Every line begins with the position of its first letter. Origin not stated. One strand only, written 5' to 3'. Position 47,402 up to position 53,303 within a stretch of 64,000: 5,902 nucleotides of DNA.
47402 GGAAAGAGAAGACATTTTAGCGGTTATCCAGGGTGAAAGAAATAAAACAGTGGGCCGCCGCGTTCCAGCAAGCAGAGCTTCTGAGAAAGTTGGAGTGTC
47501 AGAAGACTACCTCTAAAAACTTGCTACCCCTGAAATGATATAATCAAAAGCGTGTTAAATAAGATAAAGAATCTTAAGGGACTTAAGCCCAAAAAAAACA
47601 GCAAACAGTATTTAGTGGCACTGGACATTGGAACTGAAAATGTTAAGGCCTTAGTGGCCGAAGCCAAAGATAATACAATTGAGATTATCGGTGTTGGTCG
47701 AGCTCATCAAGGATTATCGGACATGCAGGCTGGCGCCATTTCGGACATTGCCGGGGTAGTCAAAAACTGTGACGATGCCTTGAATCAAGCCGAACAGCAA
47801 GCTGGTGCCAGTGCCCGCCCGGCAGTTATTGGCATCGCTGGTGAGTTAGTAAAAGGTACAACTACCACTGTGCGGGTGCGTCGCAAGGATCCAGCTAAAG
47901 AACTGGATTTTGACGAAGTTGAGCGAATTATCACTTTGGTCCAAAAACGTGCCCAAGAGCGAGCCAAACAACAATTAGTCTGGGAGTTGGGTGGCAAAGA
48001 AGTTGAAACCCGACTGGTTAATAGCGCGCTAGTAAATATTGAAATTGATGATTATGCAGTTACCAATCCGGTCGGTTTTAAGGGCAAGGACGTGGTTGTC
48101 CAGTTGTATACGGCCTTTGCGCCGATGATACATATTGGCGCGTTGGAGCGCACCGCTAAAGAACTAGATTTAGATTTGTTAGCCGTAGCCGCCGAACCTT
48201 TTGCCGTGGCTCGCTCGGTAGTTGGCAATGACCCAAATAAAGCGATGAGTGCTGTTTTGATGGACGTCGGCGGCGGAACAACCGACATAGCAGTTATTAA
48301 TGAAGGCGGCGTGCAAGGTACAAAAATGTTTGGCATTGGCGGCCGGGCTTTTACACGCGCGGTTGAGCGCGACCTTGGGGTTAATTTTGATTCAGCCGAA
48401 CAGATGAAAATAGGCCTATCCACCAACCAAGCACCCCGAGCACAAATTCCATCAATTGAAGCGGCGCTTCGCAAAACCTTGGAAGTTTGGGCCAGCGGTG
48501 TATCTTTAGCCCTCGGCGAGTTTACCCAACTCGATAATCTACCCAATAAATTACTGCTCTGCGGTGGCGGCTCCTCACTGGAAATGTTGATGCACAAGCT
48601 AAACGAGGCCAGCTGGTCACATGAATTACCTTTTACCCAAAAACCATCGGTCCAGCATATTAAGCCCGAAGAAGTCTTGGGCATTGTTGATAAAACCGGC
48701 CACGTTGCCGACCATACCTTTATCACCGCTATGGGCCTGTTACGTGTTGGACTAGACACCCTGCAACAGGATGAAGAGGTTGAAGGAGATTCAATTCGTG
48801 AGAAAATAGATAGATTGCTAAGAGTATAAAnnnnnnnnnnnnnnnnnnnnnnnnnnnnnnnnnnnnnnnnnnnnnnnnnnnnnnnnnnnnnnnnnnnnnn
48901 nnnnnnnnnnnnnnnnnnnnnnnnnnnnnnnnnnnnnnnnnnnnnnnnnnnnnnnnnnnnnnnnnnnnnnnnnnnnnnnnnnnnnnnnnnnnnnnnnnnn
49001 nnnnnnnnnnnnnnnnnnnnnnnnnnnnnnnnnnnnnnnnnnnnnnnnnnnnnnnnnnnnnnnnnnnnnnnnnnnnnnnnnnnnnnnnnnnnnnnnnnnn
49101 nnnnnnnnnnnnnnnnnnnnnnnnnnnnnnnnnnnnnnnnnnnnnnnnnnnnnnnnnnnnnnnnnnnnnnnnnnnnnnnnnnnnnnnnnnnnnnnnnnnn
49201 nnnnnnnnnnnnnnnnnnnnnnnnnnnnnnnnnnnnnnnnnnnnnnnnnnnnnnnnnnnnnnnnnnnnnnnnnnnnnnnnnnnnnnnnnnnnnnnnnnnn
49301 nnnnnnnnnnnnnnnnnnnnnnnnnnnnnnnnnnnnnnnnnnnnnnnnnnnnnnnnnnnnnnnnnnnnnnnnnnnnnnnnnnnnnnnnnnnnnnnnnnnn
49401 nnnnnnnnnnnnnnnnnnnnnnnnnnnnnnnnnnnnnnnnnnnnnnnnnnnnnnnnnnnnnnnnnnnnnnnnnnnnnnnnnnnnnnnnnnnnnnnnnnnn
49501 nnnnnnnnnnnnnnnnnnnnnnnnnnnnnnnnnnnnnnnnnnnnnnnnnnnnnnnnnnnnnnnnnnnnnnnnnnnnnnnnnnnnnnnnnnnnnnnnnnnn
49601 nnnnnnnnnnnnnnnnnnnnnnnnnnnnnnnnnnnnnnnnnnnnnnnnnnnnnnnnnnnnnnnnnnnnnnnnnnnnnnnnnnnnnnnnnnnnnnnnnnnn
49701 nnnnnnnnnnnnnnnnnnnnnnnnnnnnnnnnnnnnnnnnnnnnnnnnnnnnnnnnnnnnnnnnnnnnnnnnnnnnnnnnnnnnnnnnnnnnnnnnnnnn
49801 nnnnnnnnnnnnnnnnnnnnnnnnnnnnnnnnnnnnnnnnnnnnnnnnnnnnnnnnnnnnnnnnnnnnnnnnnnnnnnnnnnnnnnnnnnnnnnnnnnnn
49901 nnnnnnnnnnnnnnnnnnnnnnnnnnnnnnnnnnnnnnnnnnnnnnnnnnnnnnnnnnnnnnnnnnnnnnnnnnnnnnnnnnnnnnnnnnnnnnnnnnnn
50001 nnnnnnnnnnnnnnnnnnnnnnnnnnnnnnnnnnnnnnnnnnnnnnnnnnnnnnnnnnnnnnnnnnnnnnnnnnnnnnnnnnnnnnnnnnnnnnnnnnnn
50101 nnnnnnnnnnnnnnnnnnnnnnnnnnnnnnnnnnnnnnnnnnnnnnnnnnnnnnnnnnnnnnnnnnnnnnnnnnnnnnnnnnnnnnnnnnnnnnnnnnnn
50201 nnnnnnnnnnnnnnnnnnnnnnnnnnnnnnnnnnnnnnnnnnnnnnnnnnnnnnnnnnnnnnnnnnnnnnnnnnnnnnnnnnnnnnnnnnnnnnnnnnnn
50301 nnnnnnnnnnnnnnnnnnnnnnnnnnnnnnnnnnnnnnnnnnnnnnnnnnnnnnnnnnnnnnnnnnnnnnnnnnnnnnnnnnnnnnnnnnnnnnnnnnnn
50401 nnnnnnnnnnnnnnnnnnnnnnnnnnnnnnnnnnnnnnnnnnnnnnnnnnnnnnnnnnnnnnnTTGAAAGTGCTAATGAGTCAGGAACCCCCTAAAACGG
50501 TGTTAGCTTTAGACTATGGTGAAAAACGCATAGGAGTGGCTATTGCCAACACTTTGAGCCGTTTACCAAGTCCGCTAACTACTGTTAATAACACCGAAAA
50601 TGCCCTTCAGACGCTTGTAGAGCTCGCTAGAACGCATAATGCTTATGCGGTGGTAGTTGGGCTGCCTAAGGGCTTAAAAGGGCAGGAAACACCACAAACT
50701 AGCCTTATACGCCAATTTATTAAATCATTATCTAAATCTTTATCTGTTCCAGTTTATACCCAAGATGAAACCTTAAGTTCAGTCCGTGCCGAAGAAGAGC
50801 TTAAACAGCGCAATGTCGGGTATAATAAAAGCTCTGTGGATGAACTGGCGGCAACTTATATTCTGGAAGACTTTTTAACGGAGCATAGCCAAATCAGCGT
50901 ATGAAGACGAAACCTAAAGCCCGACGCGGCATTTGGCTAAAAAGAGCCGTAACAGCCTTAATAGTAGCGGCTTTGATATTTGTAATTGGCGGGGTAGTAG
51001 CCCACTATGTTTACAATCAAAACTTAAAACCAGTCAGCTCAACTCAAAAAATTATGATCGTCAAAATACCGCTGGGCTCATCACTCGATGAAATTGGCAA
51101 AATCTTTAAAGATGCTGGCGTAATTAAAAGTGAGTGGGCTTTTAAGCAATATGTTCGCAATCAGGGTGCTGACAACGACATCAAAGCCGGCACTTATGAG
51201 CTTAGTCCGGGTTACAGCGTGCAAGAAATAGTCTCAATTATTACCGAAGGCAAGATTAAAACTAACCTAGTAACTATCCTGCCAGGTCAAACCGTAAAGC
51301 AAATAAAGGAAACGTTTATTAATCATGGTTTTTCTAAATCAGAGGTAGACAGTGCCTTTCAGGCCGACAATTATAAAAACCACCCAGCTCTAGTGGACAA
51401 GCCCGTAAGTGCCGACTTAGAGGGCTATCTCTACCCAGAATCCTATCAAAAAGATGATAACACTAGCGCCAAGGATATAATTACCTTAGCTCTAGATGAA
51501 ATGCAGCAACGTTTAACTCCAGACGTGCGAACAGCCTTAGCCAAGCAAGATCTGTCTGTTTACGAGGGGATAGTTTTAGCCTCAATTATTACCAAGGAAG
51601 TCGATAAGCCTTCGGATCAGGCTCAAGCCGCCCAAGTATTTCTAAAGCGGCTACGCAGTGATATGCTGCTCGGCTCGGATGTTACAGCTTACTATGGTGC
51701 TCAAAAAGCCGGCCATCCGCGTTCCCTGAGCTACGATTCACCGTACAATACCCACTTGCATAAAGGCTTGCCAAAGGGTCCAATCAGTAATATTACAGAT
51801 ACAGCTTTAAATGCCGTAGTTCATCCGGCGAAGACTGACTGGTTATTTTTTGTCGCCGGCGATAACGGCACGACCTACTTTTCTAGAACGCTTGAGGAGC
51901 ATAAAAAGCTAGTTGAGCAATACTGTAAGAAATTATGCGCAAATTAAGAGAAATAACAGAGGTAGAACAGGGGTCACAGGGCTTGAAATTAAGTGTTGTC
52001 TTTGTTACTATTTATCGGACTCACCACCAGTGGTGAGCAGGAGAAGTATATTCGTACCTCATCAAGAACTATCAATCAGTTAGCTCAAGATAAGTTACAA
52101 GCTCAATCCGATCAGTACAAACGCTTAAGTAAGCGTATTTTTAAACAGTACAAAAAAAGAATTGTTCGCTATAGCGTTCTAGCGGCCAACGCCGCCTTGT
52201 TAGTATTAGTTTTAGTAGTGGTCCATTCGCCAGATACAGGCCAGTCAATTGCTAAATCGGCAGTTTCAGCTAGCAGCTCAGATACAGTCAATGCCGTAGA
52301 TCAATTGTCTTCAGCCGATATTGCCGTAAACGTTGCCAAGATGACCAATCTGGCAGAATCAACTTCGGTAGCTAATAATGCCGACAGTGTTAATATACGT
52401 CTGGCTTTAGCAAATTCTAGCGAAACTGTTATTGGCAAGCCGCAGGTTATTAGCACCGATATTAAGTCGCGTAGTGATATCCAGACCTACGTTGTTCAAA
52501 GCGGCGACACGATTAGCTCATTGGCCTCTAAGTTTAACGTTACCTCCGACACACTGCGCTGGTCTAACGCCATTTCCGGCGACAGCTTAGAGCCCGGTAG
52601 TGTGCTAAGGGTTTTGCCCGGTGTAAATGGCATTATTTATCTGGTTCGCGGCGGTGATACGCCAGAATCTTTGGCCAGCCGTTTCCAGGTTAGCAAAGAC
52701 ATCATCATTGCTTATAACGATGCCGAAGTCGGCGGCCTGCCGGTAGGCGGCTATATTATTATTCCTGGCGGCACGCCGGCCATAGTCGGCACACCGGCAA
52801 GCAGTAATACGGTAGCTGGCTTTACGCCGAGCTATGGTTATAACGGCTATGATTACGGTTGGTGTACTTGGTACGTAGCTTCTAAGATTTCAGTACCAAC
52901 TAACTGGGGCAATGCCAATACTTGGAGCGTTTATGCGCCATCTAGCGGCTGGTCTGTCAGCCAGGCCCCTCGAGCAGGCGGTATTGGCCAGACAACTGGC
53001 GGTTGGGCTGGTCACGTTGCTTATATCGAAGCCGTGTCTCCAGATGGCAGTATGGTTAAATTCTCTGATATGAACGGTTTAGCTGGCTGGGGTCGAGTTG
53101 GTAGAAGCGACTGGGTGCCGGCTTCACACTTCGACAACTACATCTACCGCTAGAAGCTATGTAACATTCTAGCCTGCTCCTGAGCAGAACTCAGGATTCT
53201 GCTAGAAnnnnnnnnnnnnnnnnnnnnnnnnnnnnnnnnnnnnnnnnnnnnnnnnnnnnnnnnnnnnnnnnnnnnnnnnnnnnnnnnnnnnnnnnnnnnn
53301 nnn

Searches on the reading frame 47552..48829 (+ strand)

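Call 42: search_protein_families(library=pfam, proteins=[window:47552-48829:+], max_evalue=0.001)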
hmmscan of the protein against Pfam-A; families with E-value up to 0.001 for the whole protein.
window:47552-48829:+ (425 aa): 6 families
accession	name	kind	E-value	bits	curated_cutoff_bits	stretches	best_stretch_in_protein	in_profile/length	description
PF14450.12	FtsA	-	4.6e-14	53.3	31.8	1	235-395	1-127/127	Cell division protein FtsA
PF11104.14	PilM_2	-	1.1e-06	28.2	27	1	211-352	154-296/340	Type IV pilus assembly protein PilM;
PF13941.12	MutL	-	5.3e-06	25.9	27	1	199-281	211-295/450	MutL protein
PF06277.17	EutA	-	1.6e-05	24.5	27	1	230-267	141-178/475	Ethanolamine utilisation protein EutA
PF06723.19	MreB_Mbl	-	1.9e-05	24.1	27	1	197-299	111-208/327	MreB/Mbl protein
PF08841.16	DDR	-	0.00033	20.2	24.6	1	204-286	106-188/328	Diol dehydratase reactivase ATPase-like domain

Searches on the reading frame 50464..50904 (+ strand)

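Call 42: search_protein_families(library=pfam, proteins=[window:50464-50904:+], max_evalue=0.001)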
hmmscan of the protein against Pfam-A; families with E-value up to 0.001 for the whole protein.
window:50464-50904:+ (146 aa): 1 family
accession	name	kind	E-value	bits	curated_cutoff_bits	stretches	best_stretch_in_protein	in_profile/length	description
PF03652.20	RuvX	-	2.1e-35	122.4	29.2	1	12-139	2-133/134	Holliday junction resolvase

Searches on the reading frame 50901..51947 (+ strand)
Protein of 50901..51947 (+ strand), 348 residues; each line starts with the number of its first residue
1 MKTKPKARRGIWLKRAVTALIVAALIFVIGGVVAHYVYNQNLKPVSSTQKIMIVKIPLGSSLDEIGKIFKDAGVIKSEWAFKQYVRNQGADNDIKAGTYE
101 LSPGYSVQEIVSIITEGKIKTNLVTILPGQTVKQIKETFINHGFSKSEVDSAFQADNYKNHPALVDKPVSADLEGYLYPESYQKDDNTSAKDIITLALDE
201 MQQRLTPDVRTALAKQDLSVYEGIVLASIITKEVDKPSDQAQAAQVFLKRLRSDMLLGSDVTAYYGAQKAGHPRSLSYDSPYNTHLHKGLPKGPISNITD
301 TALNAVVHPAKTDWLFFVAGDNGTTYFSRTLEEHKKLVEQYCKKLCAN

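Call 42: search_protein_families(library=pfam, proteins=[window:50901-51947:+], max_evalue=0.001)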
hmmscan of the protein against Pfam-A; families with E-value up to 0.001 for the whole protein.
window:50901-51947:+ (348 aa): 1 family
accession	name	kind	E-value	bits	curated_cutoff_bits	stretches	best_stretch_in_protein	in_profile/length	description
PF02618.21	YceG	-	1.2e-74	251.6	32.4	1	54-339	1-274/275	YceG-like family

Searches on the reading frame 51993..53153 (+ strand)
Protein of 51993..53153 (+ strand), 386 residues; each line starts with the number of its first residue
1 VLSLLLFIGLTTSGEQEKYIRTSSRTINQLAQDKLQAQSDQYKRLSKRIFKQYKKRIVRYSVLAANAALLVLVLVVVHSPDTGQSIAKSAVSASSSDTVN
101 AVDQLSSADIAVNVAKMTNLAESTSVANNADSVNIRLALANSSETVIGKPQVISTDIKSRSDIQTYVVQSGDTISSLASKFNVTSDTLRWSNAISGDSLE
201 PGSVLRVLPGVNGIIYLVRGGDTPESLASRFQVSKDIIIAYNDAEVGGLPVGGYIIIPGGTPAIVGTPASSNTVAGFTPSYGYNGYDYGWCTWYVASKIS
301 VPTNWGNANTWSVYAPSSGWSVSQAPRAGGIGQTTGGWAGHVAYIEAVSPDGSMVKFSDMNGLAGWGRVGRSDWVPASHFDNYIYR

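Call 4: search_protein_families(library=pfam, proteins=[window:51993-53153:+], max_evalue=1)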
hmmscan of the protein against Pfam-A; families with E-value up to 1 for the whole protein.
window:51993-53153:+ (386 aa): 10 families
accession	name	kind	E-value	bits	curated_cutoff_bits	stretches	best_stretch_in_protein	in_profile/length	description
PF01476.26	LysM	-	2.5e-16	59.8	20.9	2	166-207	1-42/43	LysM domain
PF05257.22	CHAP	-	1.2e-11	45.4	26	1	283-361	3-81/81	CHAP domain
PF23473.1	LysM3_LYK4_5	-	1.1e-09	38.6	29.3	2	165-198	4-37/48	LYK4/5 LysM3 domain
PF23577.1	LysM_RLK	-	7.5e-06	26.3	27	2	165-189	2-26/44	LysM domain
PF23462.1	LysM3_NFP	-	0.0033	18.4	28.1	1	165-188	4-27/48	NFP LysM3 domain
PF09716.15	ETRAMP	-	0.029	14.8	29.1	1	3-75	11-71/81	Malarial early transcribed membrane protein (ETRAMP)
PF23472.1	LysM2_CERK1_LYK3_4_5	-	0.068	13.5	27.4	1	165-207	7-53/56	LYK3/4/5 LysM2 domain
PF02852.28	Pyr_redox_dim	-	0.21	12.3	25.3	0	104-180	20-95/110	Pyridine nucleotide-disulphide oxidoreductase, dimerisation domain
PF00957.27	Synaptobrevin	-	0.28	11.5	26.4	1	33-77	41-85/89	Synaptobrevin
PF15669.10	CCDC24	-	0.34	11.3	27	1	33-122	69-147/190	Coiled-coil domain-containing protein 24 family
